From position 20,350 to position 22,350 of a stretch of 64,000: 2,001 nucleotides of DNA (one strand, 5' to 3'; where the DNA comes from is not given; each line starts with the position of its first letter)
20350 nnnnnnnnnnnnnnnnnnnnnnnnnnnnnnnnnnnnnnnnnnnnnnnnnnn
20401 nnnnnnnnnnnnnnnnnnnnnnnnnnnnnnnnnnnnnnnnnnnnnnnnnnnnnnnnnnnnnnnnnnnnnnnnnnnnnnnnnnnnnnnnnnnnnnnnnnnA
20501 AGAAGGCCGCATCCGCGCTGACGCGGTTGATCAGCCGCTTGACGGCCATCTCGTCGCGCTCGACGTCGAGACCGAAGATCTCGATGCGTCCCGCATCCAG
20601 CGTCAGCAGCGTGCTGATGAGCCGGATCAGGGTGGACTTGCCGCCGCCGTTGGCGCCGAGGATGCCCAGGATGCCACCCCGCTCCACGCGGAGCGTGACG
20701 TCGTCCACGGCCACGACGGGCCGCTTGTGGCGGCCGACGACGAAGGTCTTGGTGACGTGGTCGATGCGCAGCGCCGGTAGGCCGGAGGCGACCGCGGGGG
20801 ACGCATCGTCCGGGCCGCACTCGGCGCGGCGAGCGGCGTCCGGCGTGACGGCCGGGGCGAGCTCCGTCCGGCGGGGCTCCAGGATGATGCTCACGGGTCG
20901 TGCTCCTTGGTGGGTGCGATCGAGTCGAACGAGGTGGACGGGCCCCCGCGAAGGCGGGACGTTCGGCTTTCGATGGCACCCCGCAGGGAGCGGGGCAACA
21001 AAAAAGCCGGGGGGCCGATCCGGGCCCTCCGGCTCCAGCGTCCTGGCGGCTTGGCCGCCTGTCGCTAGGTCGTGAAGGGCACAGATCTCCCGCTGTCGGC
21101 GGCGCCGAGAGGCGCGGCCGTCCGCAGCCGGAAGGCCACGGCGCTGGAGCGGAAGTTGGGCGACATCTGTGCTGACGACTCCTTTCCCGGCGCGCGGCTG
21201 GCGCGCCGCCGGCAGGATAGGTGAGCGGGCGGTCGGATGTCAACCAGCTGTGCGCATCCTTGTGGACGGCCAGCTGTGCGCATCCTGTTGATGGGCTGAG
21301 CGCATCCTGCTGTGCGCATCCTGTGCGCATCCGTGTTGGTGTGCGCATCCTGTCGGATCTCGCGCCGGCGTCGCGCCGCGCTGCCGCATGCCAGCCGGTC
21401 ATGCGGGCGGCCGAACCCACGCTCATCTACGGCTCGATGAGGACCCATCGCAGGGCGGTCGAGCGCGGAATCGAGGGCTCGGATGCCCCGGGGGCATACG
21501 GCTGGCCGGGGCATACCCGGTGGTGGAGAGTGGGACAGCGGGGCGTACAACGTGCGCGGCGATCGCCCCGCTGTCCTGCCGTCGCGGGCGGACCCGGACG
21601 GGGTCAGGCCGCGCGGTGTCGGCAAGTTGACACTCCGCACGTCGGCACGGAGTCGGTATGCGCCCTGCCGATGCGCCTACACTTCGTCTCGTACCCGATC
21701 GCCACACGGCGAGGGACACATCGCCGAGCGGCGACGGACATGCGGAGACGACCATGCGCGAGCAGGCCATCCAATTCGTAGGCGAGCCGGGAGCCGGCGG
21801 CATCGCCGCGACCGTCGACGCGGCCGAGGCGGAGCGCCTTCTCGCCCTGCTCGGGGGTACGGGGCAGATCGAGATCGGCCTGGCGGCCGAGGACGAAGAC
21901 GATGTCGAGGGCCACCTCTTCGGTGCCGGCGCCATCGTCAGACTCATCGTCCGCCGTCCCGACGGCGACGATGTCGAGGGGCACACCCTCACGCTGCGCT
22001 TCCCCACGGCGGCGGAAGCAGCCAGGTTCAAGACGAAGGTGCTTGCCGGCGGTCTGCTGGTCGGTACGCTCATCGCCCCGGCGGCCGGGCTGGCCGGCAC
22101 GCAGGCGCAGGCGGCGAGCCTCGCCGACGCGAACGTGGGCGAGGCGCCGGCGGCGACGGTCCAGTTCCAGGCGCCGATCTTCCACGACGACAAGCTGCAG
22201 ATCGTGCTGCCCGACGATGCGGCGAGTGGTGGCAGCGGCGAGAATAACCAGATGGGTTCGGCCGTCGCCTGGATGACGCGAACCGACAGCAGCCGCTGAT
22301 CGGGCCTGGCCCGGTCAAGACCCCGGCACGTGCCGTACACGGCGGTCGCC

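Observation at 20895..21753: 860-bp structured intergenic region: promoter, 33-aa ORF and intrinsic terminator in front of a DrrAB-like ABC / RsgA / GNAT operon, suggesting a leader-peptide attenuator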

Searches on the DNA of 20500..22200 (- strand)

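Call 3: search_rna_families(source=window, start=20500, end=22200, threshold=evalue, max_evalue=10, show_alignments=2)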
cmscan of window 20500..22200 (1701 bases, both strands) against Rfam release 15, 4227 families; matches with E-value up to 10: 9.
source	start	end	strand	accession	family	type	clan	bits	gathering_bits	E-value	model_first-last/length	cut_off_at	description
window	21002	21029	-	RF02802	PyrR204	Gene; snRNA; snoRNA; HACA-box;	-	19.2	71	0.69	1-57/57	no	Pyrobaculum sRNA 204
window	21318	21382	+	RF02784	SorX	Gene; sRNA;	-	19.1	46.6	0.14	1-73/73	no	Singlet oxygen resistance RNA X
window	20999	21086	-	RF02883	BcKCsr2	Gene; sRNA;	-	18.8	40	0.19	1-129/129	no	Burkholderia sRNA 2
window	21188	21221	+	RF03006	M23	Gene; sRNA;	-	17.4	41.2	3.9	1-53/53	no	M23 RNA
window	21883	21948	+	RF01059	mir-598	Gene; miRNA;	-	17.2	69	3.2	1-80/80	no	mir-598 microRNA precursor family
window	21950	22013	-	RF00312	snoZ206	Gene; snRNA; snoRNA; CD-box;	-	17.1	50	5.8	1-129/129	no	Small nucleolar RNA Z206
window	21625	21771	-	RF02868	ncS037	Gene; sRNA;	-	16.6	112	7.7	1-152/152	no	Burkholderia sRNA 37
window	21879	21958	-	RF01059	mir-598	Gene; miRNA;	-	16.1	69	6.2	1-80/80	no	mir-598 microRNA precursor family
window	20698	20790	-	RF01668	P10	Gene; sRNA;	-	13.8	37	6.4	1-72/72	no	Pseudomonas sRNA P10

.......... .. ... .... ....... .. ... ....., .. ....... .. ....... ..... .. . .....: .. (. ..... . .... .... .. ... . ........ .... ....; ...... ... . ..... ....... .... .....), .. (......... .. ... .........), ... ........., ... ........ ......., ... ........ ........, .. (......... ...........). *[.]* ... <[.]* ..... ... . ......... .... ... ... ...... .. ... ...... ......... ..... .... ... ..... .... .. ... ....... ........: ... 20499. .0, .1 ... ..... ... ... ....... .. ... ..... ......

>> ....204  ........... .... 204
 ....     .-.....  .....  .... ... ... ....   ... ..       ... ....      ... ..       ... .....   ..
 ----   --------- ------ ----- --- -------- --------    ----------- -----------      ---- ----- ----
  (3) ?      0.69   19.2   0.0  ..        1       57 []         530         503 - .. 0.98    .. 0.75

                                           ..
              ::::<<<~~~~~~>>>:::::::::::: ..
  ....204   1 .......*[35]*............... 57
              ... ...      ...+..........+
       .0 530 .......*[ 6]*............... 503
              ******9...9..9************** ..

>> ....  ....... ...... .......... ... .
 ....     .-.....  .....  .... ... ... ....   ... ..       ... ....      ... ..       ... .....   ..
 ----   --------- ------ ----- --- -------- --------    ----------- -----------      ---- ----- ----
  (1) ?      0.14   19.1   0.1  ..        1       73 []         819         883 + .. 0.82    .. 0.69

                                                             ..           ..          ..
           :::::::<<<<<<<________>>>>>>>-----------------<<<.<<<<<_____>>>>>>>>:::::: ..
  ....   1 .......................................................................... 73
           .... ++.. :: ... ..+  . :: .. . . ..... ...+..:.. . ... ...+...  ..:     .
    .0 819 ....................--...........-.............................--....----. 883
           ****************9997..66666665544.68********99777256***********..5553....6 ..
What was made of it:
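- On Any curated RNA family (Rfam 15): There was nothing better than E 0.14, and every match was far below its gathering score (call 3).
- There is no Rfam match even at E<=10 (call 3).
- Tried and rejected: A scan at E<=10 gave only noise (call 3).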

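Call 31: build_rna_model(alignment_id=A2, structure=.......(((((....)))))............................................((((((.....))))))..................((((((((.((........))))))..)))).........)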
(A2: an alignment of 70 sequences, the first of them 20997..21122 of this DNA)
Model R1 built from alignment A2 (70 sequences, 140 columns); structure: as given.
model positions 128; base pairs 21; branch points 2; effective number of sequences 3.71; information 0.59 bits per position. Calibrated on 0.2 Mb of random sequence (short: E-values are rough).
structure used (alignment columns):
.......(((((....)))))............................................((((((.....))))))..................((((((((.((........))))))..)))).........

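Call 32: search_with_rna_model(model_id=R1, sources=[window, L007, L008, L009, L010, L011, L012, L013, L014, L015, L016, L017, L018, L019, L020, L021, L022, L023, L024, L025, L026, L027, L028, L029, L030, L031, L032, L033, L034, L035, L036, L037, L038, L039, L040, L041, L042, L043, L044, L045, L046, L047, L048, L049, L050, L051, L052, L053, L054, L055, L056, L057, L058, L059, L060, L061, L062, L063, L064, L065, L066, L067, L068, L069, L070, L071, L072, L073, L074, L075, L076, L077, L078, L079, L080, L081, L082, L083, L084, L085, L086], max_evalue=0.01, make_alignment=true)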
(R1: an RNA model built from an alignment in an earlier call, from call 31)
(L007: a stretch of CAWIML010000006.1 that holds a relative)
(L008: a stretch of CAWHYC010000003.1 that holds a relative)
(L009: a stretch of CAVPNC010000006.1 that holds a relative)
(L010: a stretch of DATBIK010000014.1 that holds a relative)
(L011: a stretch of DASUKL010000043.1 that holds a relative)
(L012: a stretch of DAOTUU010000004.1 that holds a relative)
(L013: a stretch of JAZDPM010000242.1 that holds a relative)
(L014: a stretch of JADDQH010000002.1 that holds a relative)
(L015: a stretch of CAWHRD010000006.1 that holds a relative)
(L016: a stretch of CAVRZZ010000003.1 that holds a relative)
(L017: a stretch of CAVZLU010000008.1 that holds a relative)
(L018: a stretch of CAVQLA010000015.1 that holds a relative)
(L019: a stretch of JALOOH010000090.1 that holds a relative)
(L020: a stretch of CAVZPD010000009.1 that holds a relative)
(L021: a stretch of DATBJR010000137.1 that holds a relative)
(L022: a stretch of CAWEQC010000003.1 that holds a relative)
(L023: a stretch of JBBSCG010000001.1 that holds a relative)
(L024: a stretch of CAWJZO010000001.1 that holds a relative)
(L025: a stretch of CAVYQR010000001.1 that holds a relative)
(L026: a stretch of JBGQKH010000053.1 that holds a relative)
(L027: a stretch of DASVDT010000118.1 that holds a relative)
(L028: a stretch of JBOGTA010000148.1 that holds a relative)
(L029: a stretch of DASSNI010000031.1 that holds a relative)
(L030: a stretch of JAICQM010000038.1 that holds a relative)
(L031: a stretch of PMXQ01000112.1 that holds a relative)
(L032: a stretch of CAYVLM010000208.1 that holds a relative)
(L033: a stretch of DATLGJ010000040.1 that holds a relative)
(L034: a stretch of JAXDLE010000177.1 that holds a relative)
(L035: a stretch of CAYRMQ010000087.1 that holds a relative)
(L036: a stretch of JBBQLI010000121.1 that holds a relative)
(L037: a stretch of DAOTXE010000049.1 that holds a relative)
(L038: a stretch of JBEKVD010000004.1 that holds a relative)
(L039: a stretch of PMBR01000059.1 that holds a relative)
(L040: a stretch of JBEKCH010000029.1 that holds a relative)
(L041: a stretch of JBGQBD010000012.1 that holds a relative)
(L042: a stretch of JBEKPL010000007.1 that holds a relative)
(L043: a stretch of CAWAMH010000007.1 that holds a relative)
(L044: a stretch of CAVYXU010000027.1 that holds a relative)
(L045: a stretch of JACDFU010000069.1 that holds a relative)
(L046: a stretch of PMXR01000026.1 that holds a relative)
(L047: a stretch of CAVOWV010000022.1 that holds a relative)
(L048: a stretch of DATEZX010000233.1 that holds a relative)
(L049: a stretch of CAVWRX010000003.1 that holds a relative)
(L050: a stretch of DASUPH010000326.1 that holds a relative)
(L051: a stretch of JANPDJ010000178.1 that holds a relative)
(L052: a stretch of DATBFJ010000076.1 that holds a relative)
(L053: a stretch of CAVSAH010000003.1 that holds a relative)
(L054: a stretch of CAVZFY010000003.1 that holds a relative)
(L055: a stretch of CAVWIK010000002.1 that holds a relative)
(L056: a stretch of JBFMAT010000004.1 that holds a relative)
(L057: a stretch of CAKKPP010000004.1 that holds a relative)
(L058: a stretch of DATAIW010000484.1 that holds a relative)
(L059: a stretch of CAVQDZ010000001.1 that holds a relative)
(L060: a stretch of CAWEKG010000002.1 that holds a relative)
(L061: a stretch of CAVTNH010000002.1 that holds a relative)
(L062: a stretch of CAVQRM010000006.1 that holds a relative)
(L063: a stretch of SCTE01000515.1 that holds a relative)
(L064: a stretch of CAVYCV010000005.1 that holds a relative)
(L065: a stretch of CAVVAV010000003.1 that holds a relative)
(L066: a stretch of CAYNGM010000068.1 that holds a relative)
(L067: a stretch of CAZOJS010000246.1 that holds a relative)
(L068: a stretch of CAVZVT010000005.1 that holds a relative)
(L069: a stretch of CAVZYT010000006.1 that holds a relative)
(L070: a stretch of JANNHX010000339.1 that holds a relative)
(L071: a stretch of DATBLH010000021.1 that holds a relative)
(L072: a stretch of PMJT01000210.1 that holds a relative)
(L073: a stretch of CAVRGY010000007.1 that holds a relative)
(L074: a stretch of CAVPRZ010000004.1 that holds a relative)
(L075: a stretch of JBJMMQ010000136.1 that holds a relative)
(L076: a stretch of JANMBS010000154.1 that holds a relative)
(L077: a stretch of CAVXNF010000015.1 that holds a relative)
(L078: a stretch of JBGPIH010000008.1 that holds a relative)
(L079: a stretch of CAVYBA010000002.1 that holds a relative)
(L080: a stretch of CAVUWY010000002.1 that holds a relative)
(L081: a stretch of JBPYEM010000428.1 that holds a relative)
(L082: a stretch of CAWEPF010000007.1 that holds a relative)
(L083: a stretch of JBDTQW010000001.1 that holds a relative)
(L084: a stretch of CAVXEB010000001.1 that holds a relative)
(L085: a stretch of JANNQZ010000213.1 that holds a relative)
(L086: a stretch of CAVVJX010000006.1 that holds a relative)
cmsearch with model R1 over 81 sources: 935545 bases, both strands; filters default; matches with E-value up to 0.01: 129.
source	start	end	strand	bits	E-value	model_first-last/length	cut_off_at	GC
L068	5721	5850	+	132.8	2.3e-30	1-128/128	no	0.67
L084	5654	5783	+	131.7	4.1e-30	1-128/128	no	0.68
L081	2114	2243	+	129.9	1.2e-29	1-128/128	no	0.69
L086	5678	5807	+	129.8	1.3e-29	1-128/128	no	0.68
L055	5678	5807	+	127.8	4e-29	1-128/128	no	0.68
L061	5690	5819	+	126.4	8.6e-29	1-128/128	no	0.68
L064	5690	5819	+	126.4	8.6e-29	1-128/128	no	0.68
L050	1292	1419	+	124.5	2.6e-28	1-128/128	no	0.68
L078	5631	5760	+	120.6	2.4e-27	1-128/128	no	0.68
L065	5684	5814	+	119.6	4.4e-27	1-128/128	no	0.68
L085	5622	5751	+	119.2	5.4e-27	1-128/128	no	0.7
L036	799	929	+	119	6.1e-27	1-128/128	no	0.66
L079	5635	5764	+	118.6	7.6e-27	1-128/128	no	0.65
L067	663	793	+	118.3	9.2e-27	1-128/128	no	0.65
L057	5611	5738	+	118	1.1e-26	1-128/128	no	0.67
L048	2510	2639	+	117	2e-26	1-128/128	no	0.71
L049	5705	5833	+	114.4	8.4e-26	1-128/128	no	0.67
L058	564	692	+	113.9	1.1e-25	1-128/128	no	0.71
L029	5664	5791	+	113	1.9e-25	1-128/128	no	0.67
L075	5683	5810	+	112.8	2.1e-25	1-128/128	no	0.68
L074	5634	5764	+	111.9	3.6e-25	1-128/128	no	0.68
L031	5697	5824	+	110.3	9.3e-25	1-128/128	no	0.69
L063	1218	1347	+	109.8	1.2e-24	1-128/128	no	0.65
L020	5668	5796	+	109.4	1.5e-24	1-128/128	no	0.65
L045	2573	2699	+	109.3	1.6e-24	1-128/128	no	0.68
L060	5639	5768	+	109.1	1.8e-24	1-128/128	no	0.72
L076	115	244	+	108.8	2.2e-24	1-128/128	no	0.68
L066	5134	5263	+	108.5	2.6e-24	1-128/128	no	0.67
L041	2483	2604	+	108.4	2.8e-24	1-128/128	no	0.7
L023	5789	5916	+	108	3.5e-24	1-128/128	no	0.66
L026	3390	3516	+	107.4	4.8e-24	1-128/128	no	0.67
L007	5773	5899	+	107.1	5.6e-24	1-128/128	no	0.71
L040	5708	5832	+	106.4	8.5e-24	1-128/128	no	0.69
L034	4327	4448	+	106.1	1e-23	1-128/128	no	0.66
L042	5731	5859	+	105.9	1.1e-23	1-128/128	no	0.69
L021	1833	1960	+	105.9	1.2e-23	1-128/128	no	0.66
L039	5793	5914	+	105.4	1.5e-23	1-128/128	no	0.69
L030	2734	2863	+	103.8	3.7e-23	1-128/128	no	0.68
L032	1679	1805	+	103.8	3.9e-23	1-128/128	no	0.68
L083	5631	5759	+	103.2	5.3e-23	1-128/128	no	0.68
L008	5774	5900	+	102.8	6.7e-23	1-128/128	no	0.71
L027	1830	1954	+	102.7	7.1e-23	1-128/128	no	0.67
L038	5699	5823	+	100.3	2.8e-22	1-128/128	no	0.69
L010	4616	4744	+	100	3.4e-22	1-128/128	no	0.66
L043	5639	5769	+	99.7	4.1e-22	1-128/128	no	0.7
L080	5650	5776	+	99.1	5.5e-22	1-128/128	no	0.69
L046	5696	5819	+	97.7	1.3e-21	1-128/128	no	0.69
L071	5673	5804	+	96.7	2.2e-21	1-128/128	no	0.7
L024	5799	5926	+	96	3.4e-21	1-128/128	no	0.66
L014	5788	5911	+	93.1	1.7e-20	1-128/128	no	0.71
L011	5743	5867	+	92.6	2.4e-20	1-128/128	no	0.76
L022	5701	5829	+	92.5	2.5e-20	1-128/128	no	0.64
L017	5632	5759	+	91.8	3.7e-20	1-128/128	no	0.7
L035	1413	1532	+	90.6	7.2e-20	1-128/128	no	0.68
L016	5632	5761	+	90.3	8.9e-20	1-128/128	no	0.72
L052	5780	5899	+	88.7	2.2e-19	1-128/128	no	0.66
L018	5634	5760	+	88.7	2.2e-19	1-128/128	no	0.72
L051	5756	5885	+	88.5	2.4e-19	1-128/128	no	0.72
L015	5621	5750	+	88.4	2.6e-19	1-128/128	no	0.72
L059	5710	5828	+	87.8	3.7e-19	1-128/128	no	0.66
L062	5592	5717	+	87.6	4.2e-19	1-128/128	no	0.71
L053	5758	5885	+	85.2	1.6e-18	1-128/128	no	0.66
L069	5727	5851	+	84.9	2e-18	1-128/128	no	0.72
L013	3723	3851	+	82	1.1e-17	1-128/128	no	0.74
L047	5590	5714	+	81.3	1.5e-17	1-128/128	no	0.73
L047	12510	12634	+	81.3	1.5e-17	1-128/128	no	0.73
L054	5729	5853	+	81.3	1.5e-17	1-128/128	no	0.72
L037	5615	5744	+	79.8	3.5e-17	1-128/128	no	0.72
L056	5743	5867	+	78.3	8.3e-17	1-128/128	no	0.75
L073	5739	5864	+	77.6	1.3e-16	1-128/128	no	0.71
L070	1287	1411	+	76.8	2.1e-16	1-128/128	no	0.68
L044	5739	5864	+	76.3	2.7e-16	1-128/128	no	0.72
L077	1487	1612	+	75.8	3.6e-16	1-128/128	no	0.72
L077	5516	5641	+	75.8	3.6e-16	1-128/128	no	0.72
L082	5830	5952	+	75.2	5.2e-16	1-128/128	no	0.63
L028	1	106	+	72.1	3e-15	22-128/128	5'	0.69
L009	5680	5799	+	72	3.1e-15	1-128/128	no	0.68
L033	5736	5854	+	72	3.2e-15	1-128/128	no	0.69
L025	5669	5792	+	71.1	5.3e-15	1-128/128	no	0.73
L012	5664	5790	+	67.4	4.5e-14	1-128/128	no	0.69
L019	5105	5231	+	61.2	1.6e-12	1-128/128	no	0.73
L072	5787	5906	+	47.1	5.1e-09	1-128/128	no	0.71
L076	202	278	-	34.9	5.5e-06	1-128/128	no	0.68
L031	5781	5866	-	32.8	1.9e-05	1-128/128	no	0.7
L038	5780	5866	-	31.1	5e-05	1-128/128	no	0.72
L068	5807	5910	-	30.5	7.2e-05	1-128/128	no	0.69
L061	5776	5848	-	30.1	8.7e-05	1-128/128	no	0.7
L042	5816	5901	-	30.1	8.7e-05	1-128/128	no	0.72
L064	5776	5848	-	30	9.3e-05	1-128/128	no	0.71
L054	5813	5927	-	29.7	0.00011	1-128/128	no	0.7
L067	751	862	-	29.6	0.00012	1-128/128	no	0.68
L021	1975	2070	-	29.5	0.00012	1-128/128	no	0.66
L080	5734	5810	-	29.4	0.00013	1-128/128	no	0.71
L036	886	1006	-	29.3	0.00014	1-128/128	no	0.65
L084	5741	5837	-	28.6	0.00021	1-128/128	no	0.7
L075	5769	5855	-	28.6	0.00021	1-128/128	no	0.66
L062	5676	5793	-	28.5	0.00023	1-128/128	no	0.74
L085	5709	5785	-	28.3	0.00024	1-128/128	no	0.73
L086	5764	5887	-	27.7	0.00036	1-128/128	no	0.66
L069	5811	5926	-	27.5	0.00039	1-128/128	no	0.7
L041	2561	2645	-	27.4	0.00041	1-128/128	no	0.68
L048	2596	2692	-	27.4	0.00042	1-128/128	no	0.67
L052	5855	5968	-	27.3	0.00044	1-128/128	no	0.64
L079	5723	5821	-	27.3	0.00044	1-128/128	no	0.7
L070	1370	1464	-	27.2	0.00046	1-128/128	no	0.69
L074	5721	5832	-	27.2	0.00047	1-128/128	no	0.69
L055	5764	5886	-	26.9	0.00056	1-128/128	no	0.67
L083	5715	5803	-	26.7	0.00061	1-128/128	no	0.73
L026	3474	3572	-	26.7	0.00064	1-128/128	no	0.69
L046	5776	5850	-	26.5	0.0007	1-128/128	no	0.68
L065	5770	5844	-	26.4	0.00073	1-128/128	no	0.67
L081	2201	2304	-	26.4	0.00074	1-128/128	no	0.71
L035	1490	1576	-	26.3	0.00078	1-128/128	no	0.76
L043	5725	5822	-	26.1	0.0009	1-128/128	no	0.71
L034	4407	4491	-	25.7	0.0011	1-128/128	no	0.71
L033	5810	5897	-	25.2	0.0015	1-128/128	no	0.73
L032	1763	1855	-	25.2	0.0015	1-128/128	no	0.73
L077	1571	1665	-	24.9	0.0018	1-128/128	no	0.68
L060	5724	5810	-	24.7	0.002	1-128/128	no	0.72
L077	5600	5693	-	24.4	0.0024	1-128/128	no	0.69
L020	5754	5837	-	24.3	0.0024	1-128/128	no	0.65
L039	5871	5955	-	24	0.0029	1-128/128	no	0.69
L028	66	159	-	23.9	0.0032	1-128/128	no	0.65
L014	5867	5952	-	23.8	0.0032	1-128/128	no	0.71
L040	5790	5861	-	23.2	0.0047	1-128/128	no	0.65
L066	5220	5299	-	23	0.0051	1-128/128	no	0.64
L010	4704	4786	-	22.8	0.0057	1-128/128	no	0.67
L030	2821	2897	-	22.4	0.0073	1-128/128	no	0.66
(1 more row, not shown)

Alignment A3: 129 matches aligned to the model, 195 columns, each read 5' to 3' on its own strand. Consensus structure (alignment columns), stored with it:
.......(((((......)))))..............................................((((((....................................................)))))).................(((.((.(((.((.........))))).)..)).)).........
